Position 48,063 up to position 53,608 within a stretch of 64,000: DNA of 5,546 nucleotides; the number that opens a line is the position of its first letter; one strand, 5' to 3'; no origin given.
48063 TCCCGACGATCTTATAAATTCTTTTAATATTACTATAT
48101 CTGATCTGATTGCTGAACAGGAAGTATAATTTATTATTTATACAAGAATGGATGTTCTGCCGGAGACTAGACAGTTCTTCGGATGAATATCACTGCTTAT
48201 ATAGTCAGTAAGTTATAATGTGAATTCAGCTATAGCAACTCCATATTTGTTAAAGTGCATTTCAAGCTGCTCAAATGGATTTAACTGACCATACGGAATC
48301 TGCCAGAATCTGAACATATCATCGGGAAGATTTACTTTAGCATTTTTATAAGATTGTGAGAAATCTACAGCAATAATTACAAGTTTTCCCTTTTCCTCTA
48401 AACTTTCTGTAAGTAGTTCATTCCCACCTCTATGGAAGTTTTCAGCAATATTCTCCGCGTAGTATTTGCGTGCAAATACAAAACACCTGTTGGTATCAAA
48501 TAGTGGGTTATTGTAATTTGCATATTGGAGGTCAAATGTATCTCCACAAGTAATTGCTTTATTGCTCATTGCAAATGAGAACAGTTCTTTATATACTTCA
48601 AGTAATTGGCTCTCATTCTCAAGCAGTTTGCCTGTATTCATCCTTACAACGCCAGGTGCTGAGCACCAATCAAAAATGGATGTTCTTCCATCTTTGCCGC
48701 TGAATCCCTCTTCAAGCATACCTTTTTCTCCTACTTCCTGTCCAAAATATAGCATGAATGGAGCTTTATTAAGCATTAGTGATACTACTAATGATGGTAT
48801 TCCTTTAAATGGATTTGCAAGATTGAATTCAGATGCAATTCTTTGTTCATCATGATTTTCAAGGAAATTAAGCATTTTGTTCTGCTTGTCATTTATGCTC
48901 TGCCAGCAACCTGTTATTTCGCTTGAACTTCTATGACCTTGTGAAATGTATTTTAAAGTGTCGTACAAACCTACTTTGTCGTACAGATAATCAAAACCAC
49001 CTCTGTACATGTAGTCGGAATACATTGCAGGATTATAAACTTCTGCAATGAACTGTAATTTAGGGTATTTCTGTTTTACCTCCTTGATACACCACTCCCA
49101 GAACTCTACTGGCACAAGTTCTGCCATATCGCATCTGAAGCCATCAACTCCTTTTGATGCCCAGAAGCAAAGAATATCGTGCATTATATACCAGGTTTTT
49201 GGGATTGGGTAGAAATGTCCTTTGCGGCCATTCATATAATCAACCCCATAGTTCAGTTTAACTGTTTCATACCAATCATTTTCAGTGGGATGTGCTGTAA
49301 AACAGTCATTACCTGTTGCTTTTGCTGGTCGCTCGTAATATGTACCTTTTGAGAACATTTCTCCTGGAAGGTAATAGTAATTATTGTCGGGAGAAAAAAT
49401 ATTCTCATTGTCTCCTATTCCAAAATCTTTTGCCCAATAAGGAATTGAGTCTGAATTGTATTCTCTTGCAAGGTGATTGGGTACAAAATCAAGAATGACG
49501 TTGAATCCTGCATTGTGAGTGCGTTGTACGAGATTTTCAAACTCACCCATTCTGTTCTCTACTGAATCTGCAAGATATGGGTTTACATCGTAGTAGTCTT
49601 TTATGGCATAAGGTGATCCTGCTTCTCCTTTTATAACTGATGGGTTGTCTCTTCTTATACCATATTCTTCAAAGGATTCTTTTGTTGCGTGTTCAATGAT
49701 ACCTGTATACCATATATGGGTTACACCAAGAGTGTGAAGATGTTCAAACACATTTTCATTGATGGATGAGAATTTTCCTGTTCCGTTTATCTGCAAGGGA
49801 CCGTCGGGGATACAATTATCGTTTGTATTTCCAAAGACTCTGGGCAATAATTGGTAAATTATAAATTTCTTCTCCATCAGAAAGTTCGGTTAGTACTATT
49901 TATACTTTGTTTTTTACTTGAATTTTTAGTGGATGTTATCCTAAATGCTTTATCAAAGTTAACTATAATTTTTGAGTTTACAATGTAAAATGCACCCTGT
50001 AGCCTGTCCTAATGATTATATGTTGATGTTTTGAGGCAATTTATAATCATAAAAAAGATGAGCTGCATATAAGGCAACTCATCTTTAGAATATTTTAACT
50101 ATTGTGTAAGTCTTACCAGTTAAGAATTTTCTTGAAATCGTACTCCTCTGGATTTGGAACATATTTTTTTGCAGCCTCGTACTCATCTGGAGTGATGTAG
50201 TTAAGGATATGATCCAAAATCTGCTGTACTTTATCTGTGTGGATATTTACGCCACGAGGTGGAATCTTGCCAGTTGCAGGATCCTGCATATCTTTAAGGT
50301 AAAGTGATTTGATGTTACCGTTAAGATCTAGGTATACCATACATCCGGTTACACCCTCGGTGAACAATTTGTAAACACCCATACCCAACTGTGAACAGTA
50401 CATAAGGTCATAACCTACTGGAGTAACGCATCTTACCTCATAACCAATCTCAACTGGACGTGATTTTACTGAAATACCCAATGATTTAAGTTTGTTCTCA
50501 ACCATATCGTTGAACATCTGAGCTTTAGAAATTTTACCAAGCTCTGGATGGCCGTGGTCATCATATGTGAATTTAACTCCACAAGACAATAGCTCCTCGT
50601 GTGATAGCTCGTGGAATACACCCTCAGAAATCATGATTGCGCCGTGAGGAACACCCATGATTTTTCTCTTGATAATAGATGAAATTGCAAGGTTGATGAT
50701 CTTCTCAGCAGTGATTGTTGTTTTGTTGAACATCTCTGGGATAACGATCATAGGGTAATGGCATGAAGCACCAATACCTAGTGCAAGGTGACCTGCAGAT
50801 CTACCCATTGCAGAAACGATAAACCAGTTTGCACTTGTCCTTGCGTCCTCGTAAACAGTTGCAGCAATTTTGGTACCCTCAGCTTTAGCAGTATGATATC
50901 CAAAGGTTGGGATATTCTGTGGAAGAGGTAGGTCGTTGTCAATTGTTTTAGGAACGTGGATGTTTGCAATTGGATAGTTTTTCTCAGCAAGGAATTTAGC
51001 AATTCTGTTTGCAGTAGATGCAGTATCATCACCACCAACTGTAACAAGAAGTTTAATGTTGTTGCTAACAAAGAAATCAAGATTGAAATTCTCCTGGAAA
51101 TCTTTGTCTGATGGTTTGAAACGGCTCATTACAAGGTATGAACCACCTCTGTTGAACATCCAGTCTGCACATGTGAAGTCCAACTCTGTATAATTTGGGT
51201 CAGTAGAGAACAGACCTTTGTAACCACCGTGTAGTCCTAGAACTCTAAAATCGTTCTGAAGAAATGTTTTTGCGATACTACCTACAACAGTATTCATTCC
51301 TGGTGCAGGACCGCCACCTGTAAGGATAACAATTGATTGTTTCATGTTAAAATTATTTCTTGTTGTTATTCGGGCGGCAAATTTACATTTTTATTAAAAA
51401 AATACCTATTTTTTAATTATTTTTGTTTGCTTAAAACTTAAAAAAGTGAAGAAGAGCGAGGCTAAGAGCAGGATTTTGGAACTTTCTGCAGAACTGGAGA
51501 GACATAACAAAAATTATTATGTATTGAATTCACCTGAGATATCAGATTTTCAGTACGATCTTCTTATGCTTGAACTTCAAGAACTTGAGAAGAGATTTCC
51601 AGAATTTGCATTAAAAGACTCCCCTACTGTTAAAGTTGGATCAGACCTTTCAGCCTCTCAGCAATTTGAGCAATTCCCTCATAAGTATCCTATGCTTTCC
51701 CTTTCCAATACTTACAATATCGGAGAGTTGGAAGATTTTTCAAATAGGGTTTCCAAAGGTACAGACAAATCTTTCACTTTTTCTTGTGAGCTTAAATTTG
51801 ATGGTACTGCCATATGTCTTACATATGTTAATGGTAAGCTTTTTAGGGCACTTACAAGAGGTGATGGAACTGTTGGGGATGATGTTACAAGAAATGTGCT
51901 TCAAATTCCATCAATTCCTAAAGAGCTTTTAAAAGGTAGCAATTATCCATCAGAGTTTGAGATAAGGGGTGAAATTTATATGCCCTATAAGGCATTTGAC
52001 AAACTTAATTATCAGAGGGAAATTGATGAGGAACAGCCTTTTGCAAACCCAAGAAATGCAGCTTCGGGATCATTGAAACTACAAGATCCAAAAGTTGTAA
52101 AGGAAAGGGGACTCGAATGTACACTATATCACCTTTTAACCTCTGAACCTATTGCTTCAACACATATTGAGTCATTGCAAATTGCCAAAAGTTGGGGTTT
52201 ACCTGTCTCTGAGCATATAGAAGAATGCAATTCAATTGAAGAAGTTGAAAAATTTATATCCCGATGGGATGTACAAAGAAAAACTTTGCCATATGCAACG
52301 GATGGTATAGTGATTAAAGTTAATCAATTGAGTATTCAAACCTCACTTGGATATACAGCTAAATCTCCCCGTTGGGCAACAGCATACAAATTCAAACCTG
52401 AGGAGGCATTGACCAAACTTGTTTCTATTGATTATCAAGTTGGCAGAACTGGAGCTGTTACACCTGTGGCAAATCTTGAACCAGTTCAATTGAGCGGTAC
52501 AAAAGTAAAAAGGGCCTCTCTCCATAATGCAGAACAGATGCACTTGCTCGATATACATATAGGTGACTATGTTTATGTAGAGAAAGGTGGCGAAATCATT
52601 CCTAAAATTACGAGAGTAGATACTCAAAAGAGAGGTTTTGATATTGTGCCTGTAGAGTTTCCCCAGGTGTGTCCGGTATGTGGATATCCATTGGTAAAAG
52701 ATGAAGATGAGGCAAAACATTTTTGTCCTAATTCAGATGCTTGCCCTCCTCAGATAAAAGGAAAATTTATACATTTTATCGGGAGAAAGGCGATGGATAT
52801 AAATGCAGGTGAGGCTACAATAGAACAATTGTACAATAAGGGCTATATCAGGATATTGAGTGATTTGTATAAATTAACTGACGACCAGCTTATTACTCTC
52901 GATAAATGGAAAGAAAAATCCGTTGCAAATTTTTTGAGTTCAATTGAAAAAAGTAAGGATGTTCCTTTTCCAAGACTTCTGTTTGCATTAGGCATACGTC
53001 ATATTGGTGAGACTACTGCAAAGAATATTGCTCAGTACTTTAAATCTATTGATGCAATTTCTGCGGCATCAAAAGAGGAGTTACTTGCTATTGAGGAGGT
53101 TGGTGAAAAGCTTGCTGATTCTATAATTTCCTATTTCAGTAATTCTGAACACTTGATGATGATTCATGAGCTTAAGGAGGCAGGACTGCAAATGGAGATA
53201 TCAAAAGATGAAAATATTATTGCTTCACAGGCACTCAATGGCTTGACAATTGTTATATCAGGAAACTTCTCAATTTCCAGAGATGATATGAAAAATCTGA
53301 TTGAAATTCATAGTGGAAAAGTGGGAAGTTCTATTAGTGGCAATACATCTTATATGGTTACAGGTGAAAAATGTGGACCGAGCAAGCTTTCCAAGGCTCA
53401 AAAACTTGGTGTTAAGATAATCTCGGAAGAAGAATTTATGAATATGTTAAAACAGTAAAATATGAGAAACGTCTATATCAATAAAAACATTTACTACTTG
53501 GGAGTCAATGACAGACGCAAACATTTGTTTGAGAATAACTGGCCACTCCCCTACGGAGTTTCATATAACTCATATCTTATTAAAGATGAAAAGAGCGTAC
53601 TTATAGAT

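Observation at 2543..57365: The word TCCCGAC(A/G) is about 10-fold over-represented, independent of strand and reading frame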

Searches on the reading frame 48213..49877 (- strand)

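Call 7: search_protein_families(library=ncbifam, proteins=[window:48213-49877:-])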
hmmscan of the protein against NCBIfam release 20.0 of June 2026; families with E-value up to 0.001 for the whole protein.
window:48213-49877:- (554 aa): 15 families
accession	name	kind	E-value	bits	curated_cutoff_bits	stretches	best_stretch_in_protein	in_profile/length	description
NF041321.1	Alpha-amyl_MalA_Halo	equivalog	4.2e-20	71.7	875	2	239-387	415-558/666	alpha-amylase MalA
TIGR02403.1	trehalose_treC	equivalog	1.6e-13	50.2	799.05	1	3-255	3-198/544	alpha,alpha-phosphotrehalase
NF041090.1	Cyc-maltodext_AglB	equivalog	4.7e-12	45.5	540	1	231-386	187-334/470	cyclomaltodextrinase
TIGR02100.1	glgX_debranch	equivalog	2.5e-08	32.5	640.9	1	6-139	157-273/688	glycogen debranching protein GlgX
NF008183.0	PRK10933.1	subfamily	1e-07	31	535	1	92-255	61-205/551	alpha,alpha-phosphotrehalase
NF002983.0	PRK03705.1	equivalog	1.1e-07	30.3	901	1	24-138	166-269/658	glycogen debranching protein GlgX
TIGR02456.1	treS_nterm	equivalog_domain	5.9e-07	28.4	678.35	1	89-251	59-198/539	maltose alpha-D-glucosyltransferase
NF051899.1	BetGalacBglAAgro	equivalog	1.4e-06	27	900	0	90-252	60-199/537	beta-galactosidase BglA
NF008967.0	PRK12313.1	equivalog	7.5e-06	24.6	577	0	110-139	219-248/633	1,4-alpha-glucan branching protein GlgB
NF008051.0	PRK10785.1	equivalog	1.4e-05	23.5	568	0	88-140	208-255/607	maltodextrin glucosidase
TIGR02104.1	pulA_typeI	equivalog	1.6e-05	23.2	504.5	1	42-142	168-260/605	type I pullulanase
TIGR02102.1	pullulan_Gpos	equivalog_domain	1.9e-05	22.6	1042.25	1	6-140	453-584/1113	pullulanase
TIGR02401.1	trehalose_TreY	equivalog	0.0001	20.7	498.65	1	111-141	65-95/838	malto-oligosyltrehalose synthase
NF003811.1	PRK05402.1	equivalog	0.0003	19.4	741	0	109-138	210-239/619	1,4-alpha-glucan branching protein GlgB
NF006970.0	PRK09441.1-3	equivalog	0.00099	17.9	516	0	79-346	78-325/466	alpha-amylase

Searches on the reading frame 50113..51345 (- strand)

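Call 7: search_protein_families(library=ncbifam, proteins=[window:50113-51345:-])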
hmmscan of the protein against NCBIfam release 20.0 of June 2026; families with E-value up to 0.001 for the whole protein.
window:50113-51345:- (410 aa): 11 families
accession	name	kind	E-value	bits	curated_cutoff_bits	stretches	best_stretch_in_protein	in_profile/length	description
NF041103.1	PFKA_PPi_Ttgales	equivalog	5.9e-105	351.6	550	1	6-374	2-367/407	diphosphate--fructose-6-phosphate 1-phosphotransferase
NF005482.0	PRK07085.1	subfamily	7.2e-46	156.8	446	2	5-247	76-319/558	diphosphate--fructose-6-phosphate 1-phosphotransferase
NF002872.1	PRK03202.1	subfamily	1.8e-45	155.4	253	1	4-352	2-302/323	ATP-dependent 6-phosphofructokinase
TIGR02483.1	PFK_mixed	subfamily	4.2e-39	134.5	430.55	1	5-350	2-321/325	phosphofructokinase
TIGR02477.1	PFKA_PPi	equivalog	6.3e-39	133.9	587.95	2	6-246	71-312/539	diphosphate--fructose-6-phosphate 1-phosphotransferase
NF005301.0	PRK06830.1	equivalog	2.7e-35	121.7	400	1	5-323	84-386/445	ATP-dependent 6-phosphofructokinase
TIGR02482.1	PFKA_ATP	equivalog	1.2e-29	103.3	371.35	1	5-219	2-207/301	6-phosphofructokinase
NF010675.0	PRK14072.1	subfamily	1.8e-26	92.8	273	1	2-321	3-317/416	diphosphate--fructose-6-phosphate 1-phosphotransferase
NF005121.0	PRK06555.1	equivalog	4.8e-25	88.1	395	1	2-288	3-314/404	pyrophosphate--fructose-6-phosphate 1-phosphotransferase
NF010674.0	PRK14071.1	equivalog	5.3e-22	78.2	544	1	3-338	5-320/360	ATP-dependent 6-phosphofructokinase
TIGR02478.1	6PF1K_euk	equivalog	4.6e-18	64.8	708.4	2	4-140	391-523/744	6-phosphofructokinase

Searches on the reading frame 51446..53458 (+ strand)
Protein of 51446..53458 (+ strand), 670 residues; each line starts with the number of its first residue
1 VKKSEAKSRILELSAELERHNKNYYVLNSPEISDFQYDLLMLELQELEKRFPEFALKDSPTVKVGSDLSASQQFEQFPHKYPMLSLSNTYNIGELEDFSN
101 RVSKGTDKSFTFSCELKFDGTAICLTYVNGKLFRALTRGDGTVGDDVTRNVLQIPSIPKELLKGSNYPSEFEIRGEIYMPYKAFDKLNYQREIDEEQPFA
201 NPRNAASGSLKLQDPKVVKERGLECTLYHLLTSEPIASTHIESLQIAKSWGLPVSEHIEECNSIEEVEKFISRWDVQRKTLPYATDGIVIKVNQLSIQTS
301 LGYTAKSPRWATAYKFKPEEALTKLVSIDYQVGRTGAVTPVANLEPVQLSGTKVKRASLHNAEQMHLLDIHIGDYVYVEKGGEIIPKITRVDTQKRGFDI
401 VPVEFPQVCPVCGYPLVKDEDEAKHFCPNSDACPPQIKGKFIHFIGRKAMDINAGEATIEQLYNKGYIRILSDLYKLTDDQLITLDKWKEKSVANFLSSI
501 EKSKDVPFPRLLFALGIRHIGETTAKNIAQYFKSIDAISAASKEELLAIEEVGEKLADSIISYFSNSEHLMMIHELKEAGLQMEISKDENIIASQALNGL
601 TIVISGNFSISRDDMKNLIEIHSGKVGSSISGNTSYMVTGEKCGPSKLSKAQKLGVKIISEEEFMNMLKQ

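Call 7: search_protein_families(library=ncbifam, proteins=[window:51446-53458:+])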
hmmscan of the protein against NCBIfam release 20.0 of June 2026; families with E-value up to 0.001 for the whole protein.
window:51446-53458:+ (670 aa): 9 families
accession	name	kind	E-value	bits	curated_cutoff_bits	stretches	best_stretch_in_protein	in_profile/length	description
NF005932.1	PRK07956.1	equivalog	2.8e-236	786.1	369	1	9-668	2-664/664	NAD-dependent DNA ligase LigA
TIGR00575.1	dnlj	equivalog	8.8e-232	771.1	444.45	1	14-664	2-652/652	NAD-dependent DNA ligase LigA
NF010931.0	PRK14351.1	equivalog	1.7e-175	585.5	1051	1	3-669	29-683/692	NAD-dependent DNA ligase LigA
NF010930.0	PRK14350.1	equivalog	1.1e-121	407.3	652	1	5-668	4-665/669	NAD-dependent DNA ligase LigA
NF005987.0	PRK08097.1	equivalog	9.6e-54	182.8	498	1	3-581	27-557/562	NAD-dependent DNA ligase LigB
NF047932.1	antiphage_GapS2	exception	1e-07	32.4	330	1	568-660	93-188/189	anti-phage protein GapS2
NF010337.0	PRK13766.1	equivalog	1.8e-06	26.4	610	1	516-562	727-773/781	Hef nuclease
NF004719.0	PRK06063.1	equivalog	0.00014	20.9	389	1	598-669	235-307/331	DEDDh family exonuclease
NF004844.0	PRK06195.1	equivalog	0.00037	20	373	1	586-668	208-306/309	DNA polymerase III subunit epsilon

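Call 52: find_homologous_proteins(query=window:51446-53458:+, max_evalue=1e-100)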
Query window:51446-53458:+ (670 aa): 8000 proteins with E <= 1e-100 among 8000 candidates; the best 120 are listed.
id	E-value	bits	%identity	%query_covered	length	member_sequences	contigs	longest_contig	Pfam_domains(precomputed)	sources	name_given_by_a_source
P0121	0.0e+0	1507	100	100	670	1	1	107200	PF12826.14,PF03120.23,PF14520.13,PF01653.24,PF00533.34,PF03119.22,PF00633.30,PF22745.3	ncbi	-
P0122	0.0e+0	1298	85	100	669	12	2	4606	PF12826.14,PF03120.23,PF14520.13,PF01653.24,PF00533.34,PF03119.22,PF00633.30,PF22745.3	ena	-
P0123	0.0e+0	1286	84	100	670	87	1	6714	PF12826.14,PF03120.23,PF14520.13,PF01653.24,PF00533.34,PF03119.22,PF00633.30,PF22745.3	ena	-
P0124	0.0e+0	1284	84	100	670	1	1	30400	PF12826.14,PF03120.23,PF14520.13,PF01653.24,PF00533.34,PF03119.22,PF00633.30,PF22745.3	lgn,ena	-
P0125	0.0e+0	1284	84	100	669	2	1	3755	PF12826.14,PF03120.23,PF14520.13,PF01653.24,PF00533.34,PF03119.22,PF00633.30,PF22745.3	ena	-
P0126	0.0e+0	1277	83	100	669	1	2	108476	PF12826.14,PF03120.23,PF14520.13,PF01653.24,PF00533.34,PF03119.22,PF00633.30,PF22745.3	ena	-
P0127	0.0e+0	1267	83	100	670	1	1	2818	PF12826.14,PF03120.23,PF14520.13,PF01653.24,PF00533.34,PF03119.22,PF22745.3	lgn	-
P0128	0.0e+0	1217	80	100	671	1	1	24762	PF12826.14,PF03120.23,PF14520.13,PF01653.24,PF00533.34,PF03119.22,PF22745.3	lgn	-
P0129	0.0e+0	1211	79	100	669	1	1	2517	PF12826.14,PF03120.23,PF14520.13,PF01653.24,PF00533.34,PF03119.22,PF22745.3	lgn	-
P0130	0.0e+0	1211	79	100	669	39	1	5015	PF12826.14,PF03120.23,PF14520.13,PF01653.24,PF00533.34,PF03119.22,PF22745.3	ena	-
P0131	0.0e+0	1207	78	100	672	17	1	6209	PF12826.14,PF03120.23,PF14520.13,PF01653.24,PF00533.34,PF03119.22,PF22745.3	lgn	-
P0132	0.0e+0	1203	79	100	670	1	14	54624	PF12826.14,PF03120.23,PF14520.13,PF01653.24,PF00533.34,PF03119.22,PF22745.3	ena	-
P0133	0.0e+0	1203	79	100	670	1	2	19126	PF12826.14,PF03120.23,PF14520.13,PF01653.24,PF00533.34,PF03119.22,PF22745.3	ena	-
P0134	0.0e+0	1203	77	100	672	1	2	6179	PF12826.14,PF03120.23,PF14520.13,PF01653.24,PF00533.34,PF03119.22,PF22745.3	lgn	-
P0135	0.0e+0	1201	78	100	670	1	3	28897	PF12826.14,PF03120.23,PF14520.13,PF01653.24,PF00533.34,PF03119.22,PF22745.3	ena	-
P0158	0.0e+0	1193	77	100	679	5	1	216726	PF12826.14,PF03120.23,PF14520.13,PF01653.24,PF00533.34,PF03119.22,PF22745.3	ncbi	-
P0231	0.0e+0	1086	71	100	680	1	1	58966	PF12826.14,PF03120.23,PF14520.13,PF01653.24,PF00533.34,PF03119.22,PF22745.3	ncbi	ncbi:MAG: NAD-dependent DNA ligase LigA [Bacteroidales bacterium]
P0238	0.0e+0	1046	69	100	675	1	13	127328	PF12826.14,PF03120.23,PF14520.13,PF01653.24,PF00533.34,PF03119.22,PF22745.3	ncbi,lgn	ncbi:MAG: NAD-dependent DNA ligase LigA [Bacteroidales bacterium]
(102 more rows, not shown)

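Call 53: find_encoding_contigs(protein=P0126, flank=10000, max_places=1)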
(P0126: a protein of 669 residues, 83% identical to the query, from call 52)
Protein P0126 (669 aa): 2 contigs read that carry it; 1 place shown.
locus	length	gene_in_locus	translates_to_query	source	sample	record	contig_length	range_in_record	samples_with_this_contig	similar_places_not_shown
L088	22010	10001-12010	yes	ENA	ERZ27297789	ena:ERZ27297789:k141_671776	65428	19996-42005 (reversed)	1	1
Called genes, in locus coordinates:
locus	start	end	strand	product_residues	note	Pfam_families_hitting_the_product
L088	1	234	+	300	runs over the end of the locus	PF08279:HTH_11, PF13384:HTH_23 (weak), PF13412:HTH_24 (faint), PF13518:HTH_28 (faint), PF13551:HTH_29 (faint)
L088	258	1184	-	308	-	PF00892:EamA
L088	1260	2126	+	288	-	PF12710:HAD (faint), PF13419:HAD_2 (faint)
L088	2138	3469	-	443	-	PF01554:MatE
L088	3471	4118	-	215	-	PF13189:Cytidylate_kin2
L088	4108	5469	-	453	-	PF01554:MatE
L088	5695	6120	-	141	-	PF00011:HSP20, PF27746:Small_heat_shock_put (weak)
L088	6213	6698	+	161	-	PF04073:tRNA_edit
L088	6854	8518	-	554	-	PF00128:Alpha-amylase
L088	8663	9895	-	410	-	PF00365:PFK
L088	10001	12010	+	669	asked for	PF22745:Nlig-Ia, PF01653:DNA_ligase_aden, PF03120:OB_DNA_ligase, PF03119:DNA_ligase_ZBD, PF00633:HHH (faint), PF12826:HHH_2, PF14520:HHH_5 (weak), PF00533:BRCT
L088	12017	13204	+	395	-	PF19583:ODP, PF00258:Flavodoxin_1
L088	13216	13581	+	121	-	PF22636:FlK, PF03061:4HBT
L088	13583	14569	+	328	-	PF03631:Virul_fac_BrkB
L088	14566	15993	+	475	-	PF04055:Radical_SAM, PF06968:BATS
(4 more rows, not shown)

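Call 54: find_encoding_contigs(protein=P0158, flank=10000, max_places=1)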
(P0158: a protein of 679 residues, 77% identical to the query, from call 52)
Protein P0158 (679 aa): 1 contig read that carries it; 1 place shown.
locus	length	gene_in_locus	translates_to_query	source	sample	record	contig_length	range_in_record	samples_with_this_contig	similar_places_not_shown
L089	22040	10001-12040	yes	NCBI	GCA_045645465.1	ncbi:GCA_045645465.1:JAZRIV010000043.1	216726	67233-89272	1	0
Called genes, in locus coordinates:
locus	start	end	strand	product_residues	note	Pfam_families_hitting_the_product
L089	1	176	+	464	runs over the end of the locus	PF01103:Omp85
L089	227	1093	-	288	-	PF12710:HAD (faint)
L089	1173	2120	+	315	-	PF00892:EamA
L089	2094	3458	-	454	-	PF01554:MatE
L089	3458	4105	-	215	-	PF13189:Cytidylate_kin2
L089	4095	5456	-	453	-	PF01554:MatE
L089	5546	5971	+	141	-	PF00011:HSP20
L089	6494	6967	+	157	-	PF04073:tRNA_edit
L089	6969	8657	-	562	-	PF00128:Alpha-amylase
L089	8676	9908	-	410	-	PF00365:PFK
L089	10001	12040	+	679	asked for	PF22745:Nlig-Ia, PF01653:DNA_ligase_aden, PF03120:OB_DNA_ligase, PF03119:DNA_ligase_ZBD, PF14520:HHH_5 (faint), PF12826:HHH_2, PF00533:BRCT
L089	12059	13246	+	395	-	PF19583:ODP, PF00258:Flavodoxin_1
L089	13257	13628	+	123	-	PF22636:FlK, PF03061:4HBT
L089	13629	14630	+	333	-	PF03631:Virul_fac_BrkB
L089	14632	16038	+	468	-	PF04055:Radical_SAM, PF06968:BATS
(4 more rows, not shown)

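Call 55: find_encoding_contigs(protein=P0231, flank=10000, max_places=1)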
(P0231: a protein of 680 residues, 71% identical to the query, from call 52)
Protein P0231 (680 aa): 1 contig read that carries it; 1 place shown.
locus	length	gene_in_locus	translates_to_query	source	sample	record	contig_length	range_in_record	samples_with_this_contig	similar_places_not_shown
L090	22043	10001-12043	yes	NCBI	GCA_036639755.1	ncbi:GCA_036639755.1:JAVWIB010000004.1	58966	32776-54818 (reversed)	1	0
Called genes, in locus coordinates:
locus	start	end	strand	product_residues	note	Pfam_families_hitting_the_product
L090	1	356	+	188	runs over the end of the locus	PF18306:LDcluster4, PF03641:Lysine_decarbox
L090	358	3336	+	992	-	PF01326:PPDK_N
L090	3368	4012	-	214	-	PF13189:Cytidylate_kin2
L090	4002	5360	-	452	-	PF01554:MatE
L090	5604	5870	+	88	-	-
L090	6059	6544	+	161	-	PF04073:tRNA_edit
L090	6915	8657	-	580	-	PF00128:Alpha-amylase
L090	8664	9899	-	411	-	PF00365:PFK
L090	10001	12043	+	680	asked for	PF22745:Nlig-Ia, PF01653:DNA_ligase_aden, PF03120:OB_DNA_ligase, PF03119:DNA_ligase_ZBD, PF12826:HHH_2, PF14520:HHH_5 (weak), PF00533:BRCT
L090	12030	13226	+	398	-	PF00753:Lactamase_B (weak), PF19583:ODP, PF00258:Flavodoxin_1, PF12724:Flavodoxin_5 (weak)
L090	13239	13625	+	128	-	PF22636:FlK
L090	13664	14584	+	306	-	PF03631:Virul_fac_BrkB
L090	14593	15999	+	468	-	PF04055:Radical_SAM, PF06968:BATS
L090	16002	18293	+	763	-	PF13328:HD_4, PF01966:HD (weak), PF04607:RelA_SpoT, PF02824:TGS, PF28438:RelA_RIS, PF13291:ACT_4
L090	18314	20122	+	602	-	PF13205:Big_5, PF09912:DUF2141 (faint)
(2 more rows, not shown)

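Call 56: find_encoding_contigs(protein=P0238, flank=10000, max_places=1)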
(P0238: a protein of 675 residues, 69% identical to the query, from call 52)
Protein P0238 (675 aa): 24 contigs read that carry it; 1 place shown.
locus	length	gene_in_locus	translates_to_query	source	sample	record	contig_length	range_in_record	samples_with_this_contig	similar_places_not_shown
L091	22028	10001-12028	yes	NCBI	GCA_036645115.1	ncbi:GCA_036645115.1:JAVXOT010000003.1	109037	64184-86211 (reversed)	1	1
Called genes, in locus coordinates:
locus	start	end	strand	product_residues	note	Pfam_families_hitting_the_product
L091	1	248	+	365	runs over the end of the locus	PF13280:WYL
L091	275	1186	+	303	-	PF08279:HTH_11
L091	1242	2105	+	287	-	PF12710:HAD (faint)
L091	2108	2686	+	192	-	PF18306:LDcluster4, PF03641:Lysine_decarbox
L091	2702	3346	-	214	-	PF13189:Cytidylate_kin2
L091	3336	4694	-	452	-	PF01554:MatE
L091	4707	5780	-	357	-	PF02273:Acyl_transf_2 (weak), PF01738:DLH (weak), PF02129:Peptidase_S15, PF00561:Abhydrolase_1, PF00326:Peptidase_S9 (faint), PF12146:Hydrolase_4, PF08840:BAAT_C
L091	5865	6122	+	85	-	-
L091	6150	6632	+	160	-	PF04073:tRNA_edit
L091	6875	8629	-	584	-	PF00128:Alpha-amylase, PF14701:hDGE_amylase (faint)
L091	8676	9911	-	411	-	PF00365:PFK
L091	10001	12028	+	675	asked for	PF22745:Nlig-Ia, PF01653:DNA_ligase_aden, PF03120:OB_DNA_ligase, PF03119:DNA_ligase_ZBD, PF14520:HHH_5 (faint), PF12826:HHH_2, PF00533:BRCT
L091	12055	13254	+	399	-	PF19583:ODP, PF00258:Flavodoxin_1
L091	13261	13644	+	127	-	PF22636:FlK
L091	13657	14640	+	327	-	PF03631:Virul_fac_BrkB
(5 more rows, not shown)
